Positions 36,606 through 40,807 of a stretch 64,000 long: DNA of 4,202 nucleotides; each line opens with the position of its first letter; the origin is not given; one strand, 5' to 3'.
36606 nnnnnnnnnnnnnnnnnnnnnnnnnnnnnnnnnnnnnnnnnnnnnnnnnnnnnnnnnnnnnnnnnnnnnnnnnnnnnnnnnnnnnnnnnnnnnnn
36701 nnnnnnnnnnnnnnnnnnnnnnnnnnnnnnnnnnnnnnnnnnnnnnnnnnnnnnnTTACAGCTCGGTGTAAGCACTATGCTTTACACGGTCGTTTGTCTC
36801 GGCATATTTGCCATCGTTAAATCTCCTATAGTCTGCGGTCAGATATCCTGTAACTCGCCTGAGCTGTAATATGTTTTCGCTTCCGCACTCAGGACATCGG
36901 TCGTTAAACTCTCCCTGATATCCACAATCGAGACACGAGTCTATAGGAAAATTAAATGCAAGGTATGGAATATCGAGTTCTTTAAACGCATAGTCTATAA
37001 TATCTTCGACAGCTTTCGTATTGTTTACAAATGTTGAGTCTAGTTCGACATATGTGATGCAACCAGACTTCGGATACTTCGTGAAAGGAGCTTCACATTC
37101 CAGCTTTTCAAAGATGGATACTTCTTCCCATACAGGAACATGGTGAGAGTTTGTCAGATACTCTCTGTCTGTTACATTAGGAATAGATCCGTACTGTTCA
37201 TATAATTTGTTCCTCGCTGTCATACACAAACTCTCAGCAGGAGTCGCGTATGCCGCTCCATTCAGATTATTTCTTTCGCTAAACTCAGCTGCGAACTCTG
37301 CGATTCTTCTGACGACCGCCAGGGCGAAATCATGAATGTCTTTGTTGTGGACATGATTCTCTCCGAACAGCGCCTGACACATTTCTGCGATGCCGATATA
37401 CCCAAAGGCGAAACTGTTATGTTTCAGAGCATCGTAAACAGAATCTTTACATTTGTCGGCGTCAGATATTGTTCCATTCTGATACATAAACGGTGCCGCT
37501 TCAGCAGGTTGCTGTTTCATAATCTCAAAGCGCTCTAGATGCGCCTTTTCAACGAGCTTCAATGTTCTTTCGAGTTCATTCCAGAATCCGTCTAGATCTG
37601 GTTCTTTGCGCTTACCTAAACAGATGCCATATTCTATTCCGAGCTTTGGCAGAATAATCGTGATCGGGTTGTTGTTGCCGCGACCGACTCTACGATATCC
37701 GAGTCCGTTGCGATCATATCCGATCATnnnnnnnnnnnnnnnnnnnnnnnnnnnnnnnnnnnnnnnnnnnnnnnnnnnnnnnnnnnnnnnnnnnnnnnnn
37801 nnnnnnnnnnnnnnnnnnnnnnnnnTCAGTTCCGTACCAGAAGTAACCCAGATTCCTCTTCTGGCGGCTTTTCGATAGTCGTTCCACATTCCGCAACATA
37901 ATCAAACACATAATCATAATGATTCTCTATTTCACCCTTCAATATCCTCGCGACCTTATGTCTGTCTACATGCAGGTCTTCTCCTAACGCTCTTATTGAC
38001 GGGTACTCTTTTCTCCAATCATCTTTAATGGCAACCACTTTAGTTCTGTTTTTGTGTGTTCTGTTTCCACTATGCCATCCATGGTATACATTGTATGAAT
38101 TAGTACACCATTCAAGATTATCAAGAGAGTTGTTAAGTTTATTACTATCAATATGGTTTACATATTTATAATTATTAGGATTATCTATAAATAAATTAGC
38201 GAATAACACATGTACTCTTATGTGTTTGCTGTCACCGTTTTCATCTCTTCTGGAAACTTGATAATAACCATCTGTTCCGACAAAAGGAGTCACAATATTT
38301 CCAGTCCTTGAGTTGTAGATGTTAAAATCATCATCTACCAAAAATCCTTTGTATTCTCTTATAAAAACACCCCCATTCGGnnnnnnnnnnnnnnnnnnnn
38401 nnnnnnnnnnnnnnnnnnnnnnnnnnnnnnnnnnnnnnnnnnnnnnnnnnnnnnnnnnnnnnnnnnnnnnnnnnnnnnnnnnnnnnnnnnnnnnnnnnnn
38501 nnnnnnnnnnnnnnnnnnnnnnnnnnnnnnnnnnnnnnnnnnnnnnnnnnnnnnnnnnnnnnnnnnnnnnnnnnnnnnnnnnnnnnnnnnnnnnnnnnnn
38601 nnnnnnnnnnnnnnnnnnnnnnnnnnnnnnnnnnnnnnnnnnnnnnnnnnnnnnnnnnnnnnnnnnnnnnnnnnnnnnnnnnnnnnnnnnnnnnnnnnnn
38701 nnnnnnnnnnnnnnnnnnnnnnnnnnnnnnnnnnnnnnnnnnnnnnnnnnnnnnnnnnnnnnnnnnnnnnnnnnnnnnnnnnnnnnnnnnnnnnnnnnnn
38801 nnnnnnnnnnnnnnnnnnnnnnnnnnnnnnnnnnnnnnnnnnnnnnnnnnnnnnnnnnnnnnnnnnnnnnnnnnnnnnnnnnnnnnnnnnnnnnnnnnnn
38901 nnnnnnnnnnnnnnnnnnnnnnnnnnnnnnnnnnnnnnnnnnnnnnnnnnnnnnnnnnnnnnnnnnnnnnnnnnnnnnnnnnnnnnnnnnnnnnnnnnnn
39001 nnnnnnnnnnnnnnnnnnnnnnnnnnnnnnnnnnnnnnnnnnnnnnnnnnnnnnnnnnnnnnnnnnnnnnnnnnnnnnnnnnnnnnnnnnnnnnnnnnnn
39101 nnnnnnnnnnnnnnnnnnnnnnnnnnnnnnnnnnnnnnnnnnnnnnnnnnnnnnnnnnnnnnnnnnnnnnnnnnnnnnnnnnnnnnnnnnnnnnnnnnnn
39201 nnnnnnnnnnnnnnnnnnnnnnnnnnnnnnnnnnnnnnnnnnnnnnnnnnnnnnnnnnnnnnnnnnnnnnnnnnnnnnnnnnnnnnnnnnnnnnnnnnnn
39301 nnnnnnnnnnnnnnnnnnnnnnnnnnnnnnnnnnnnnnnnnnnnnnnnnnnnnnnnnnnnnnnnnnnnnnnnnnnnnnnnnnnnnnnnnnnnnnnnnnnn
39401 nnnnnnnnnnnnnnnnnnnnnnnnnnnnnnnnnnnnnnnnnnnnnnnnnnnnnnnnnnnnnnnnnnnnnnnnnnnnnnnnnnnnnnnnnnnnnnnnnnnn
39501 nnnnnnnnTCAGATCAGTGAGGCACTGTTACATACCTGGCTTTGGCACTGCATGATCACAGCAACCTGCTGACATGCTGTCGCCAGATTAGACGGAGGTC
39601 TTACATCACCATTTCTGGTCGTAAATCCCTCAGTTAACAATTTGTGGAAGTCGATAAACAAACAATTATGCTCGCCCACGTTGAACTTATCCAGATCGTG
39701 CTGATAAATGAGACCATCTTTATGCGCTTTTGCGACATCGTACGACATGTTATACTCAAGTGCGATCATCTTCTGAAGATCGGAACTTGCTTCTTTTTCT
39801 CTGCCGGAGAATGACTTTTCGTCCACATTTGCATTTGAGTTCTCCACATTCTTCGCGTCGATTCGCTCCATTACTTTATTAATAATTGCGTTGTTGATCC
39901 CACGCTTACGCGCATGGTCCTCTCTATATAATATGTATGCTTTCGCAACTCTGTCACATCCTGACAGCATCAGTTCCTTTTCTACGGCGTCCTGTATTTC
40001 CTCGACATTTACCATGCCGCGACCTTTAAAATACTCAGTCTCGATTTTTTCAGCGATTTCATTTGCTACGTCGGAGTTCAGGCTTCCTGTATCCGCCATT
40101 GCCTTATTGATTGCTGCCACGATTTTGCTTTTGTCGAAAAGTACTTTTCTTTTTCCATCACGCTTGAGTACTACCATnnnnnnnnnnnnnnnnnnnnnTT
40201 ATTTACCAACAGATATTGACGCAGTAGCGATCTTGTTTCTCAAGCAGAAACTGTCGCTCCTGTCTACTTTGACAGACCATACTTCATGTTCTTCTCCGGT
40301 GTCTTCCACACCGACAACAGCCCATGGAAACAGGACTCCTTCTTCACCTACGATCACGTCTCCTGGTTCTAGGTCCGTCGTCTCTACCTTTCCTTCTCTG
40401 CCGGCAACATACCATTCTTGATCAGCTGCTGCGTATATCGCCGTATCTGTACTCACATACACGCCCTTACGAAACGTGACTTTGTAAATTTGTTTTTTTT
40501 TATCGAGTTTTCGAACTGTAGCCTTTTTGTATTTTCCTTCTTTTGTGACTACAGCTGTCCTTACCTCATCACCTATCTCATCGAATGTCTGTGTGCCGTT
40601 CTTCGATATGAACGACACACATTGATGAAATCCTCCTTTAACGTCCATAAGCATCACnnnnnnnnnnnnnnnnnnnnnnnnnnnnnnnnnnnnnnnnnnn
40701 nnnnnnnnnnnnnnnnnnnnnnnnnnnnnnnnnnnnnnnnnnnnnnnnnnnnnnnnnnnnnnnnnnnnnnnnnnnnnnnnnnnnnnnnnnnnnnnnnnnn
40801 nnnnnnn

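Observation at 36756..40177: Anaerobic RNR gene nrdD interrupted by two group I introns, one ORF-less and one with an HNH gene, plus a third free-standing HNH gene just downstream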

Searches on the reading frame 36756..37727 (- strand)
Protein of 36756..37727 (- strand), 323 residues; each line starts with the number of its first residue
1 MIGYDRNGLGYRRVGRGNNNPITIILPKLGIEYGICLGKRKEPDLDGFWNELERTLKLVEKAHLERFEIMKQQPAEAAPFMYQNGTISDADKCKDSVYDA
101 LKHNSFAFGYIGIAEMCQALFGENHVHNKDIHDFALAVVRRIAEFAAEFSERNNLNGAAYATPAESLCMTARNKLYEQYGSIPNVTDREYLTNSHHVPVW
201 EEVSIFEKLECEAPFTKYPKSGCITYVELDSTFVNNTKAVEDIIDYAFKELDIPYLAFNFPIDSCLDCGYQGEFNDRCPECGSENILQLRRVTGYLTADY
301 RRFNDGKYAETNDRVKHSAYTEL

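Call 62: find_encoding_contigs(protein=window:36756-37727:-, flank=6000, max_places=8)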
Protein window:36756-37727:- (323 aa): 3 contigs read that carry it; 3 places shown.
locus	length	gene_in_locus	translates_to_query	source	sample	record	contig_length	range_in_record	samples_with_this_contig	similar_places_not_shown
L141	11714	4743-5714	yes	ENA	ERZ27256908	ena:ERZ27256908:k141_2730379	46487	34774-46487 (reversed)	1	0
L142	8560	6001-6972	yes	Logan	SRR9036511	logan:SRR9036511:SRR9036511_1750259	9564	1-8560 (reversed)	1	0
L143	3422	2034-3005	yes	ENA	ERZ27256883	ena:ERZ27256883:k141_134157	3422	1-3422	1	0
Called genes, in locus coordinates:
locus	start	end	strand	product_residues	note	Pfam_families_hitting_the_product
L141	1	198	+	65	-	?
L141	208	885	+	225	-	-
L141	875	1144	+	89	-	PF13443:HTH_26, PF01381:HTH_3 (weak)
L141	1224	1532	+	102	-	-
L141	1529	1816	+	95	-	-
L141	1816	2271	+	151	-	-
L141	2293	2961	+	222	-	PF03477:ATP-cone, PF13597:NRDD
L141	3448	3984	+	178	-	PF13597:NRDD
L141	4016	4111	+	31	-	-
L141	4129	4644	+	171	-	PF13392:HNH_3 (weak)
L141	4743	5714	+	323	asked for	PF13597:NRDD, PF11230:YjjI-like (weak), PF01228:Gly_radical (weak)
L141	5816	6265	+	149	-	PF13392:HNH_3 (weak)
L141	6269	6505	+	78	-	PF19791:DUF6275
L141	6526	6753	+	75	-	-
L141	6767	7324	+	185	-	PF13353:Fer4_12, PF04055:Radical_SAM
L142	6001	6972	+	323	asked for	PF13597:NRDD, PF11230:YjjI-like (weak), PF01228:Gly_radical (weak)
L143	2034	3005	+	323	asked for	PF13597:NRDD, PF11230:YjjI-like (weak), PF01228:Gly_radical (weak)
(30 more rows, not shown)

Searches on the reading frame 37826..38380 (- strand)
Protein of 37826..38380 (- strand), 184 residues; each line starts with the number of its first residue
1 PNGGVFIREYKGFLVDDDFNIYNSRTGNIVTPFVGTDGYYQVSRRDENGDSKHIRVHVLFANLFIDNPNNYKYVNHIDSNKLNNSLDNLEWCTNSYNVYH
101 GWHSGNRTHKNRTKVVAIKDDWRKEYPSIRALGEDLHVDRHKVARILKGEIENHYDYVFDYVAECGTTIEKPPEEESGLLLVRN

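Call 7: search_protein_families(library=pfam, proteins=[window:37826-38380:-], max_evalue=0.01)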
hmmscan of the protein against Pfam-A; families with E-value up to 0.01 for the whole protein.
window:37826-38380:- (184 aa): 2 families
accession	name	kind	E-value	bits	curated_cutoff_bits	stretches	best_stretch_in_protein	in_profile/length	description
PF13392.12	HNH_3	-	3.7e-07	30.1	24.8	1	72-98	19-45/46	HNH endonuclease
PF22083.2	I-HmuI_NUMOD-like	-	0.0017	18.4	27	1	123-159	9-45/46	DNA endonuclease I-HmuI-like, NUMOD-like domain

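Call 23: find_related_loci(query=window:37826-38341:-, collection=viral_contigs, flank=3000)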
Query window:37826-38341:- (171 aa) in viral_contigs; peptide patterns used: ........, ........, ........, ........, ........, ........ (x = any residue, [..] = any of these).
12 stretches matched a pattern; 6 encode a relative of the query (tblastn E <= 1e-3); 6 distinct loci.
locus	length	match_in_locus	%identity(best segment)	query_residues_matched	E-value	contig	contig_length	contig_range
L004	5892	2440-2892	62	1-149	3e-58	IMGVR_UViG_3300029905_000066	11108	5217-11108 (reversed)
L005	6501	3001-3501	57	1-166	2e-56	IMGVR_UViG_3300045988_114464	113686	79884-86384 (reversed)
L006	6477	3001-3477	59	1-157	4e-56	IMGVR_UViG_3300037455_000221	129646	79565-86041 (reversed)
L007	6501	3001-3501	57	1-166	7e-56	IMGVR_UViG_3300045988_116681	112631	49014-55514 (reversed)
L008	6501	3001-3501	57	1-166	8e-55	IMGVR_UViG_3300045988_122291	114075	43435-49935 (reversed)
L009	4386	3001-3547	54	34-81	2e-9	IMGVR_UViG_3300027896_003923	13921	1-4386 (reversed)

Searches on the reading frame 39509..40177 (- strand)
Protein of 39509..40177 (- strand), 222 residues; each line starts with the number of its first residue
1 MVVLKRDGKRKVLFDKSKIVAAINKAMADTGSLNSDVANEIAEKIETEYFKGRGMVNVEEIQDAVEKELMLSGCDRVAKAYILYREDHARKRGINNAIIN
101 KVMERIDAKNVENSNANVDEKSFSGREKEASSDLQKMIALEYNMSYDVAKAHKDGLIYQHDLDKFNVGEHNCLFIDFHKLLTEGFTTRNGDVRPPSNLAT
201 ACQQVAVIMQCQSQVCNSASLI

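Call 61: find_encoding_contigs(protein=window:39509-40177:-, flank=6000, max_places=8)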
Protein window:39509-40177:- (222 aa): 2 contigs read that carry it; 2 places shown.
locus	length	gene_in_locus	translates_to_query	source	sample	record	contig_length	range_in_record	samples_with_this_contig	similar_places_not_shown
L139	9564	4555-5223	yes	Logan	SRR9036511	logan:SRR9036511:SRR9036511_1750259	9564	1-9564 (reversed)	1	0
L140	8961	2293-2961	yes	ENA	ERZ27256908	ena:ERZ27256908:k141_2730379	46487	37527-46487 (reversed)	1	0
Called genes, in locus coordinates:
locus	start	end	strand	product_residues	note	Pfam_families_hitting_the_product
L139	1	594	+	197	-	?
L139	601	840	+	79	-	-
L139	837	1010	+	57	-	-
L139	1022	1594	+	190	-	PF00149:Metallophos (faint)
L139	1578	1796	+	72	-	-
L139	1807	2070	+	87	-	-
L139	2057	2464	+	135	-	-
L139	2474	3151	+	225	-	-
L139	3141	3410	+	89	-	PF13443:HTH_26, PF01381:HTH_3 (weak)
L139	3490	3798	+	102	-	-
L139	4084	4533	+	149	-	-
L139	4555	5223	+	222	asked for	PF03477:ATP-cone, PF13597:NRDD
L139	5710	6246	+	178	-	PF13597:NRDD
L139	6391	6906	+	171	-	PF13392:HNH_3 (weak)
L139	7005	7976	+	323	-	PF13597:NRDD, PF11230:YjjI-like (weak), PF01228:Gly_radical (weak)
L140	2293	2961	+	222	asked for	PF03477:ATP-cone, PF13597:NRDD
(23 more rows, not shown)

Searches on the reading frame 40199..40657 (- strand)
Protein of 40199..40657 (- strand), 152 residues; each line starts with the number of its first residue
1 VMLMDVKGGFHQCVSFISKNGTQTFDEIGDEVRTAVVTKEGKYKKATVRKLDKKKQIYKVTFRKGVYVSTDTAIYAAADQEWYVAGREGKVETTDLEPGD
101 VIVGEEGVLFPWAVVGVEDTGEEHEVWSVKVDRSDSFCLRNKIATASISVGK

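Call 7: search_protein_families(library=pfam, proteins=[window:40199-40657:-], max_evalue=0.01)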
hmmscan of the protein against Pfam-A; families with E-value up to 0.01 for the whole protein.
window:40199-40657:- (152 aa): 1 family
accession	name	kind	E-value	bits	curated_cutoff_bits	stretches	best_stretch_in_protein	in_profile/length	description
PF25402.1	PH_28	-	0.0072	16.9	27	0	33-76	19-62/110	Kinetoplastid PH-like domain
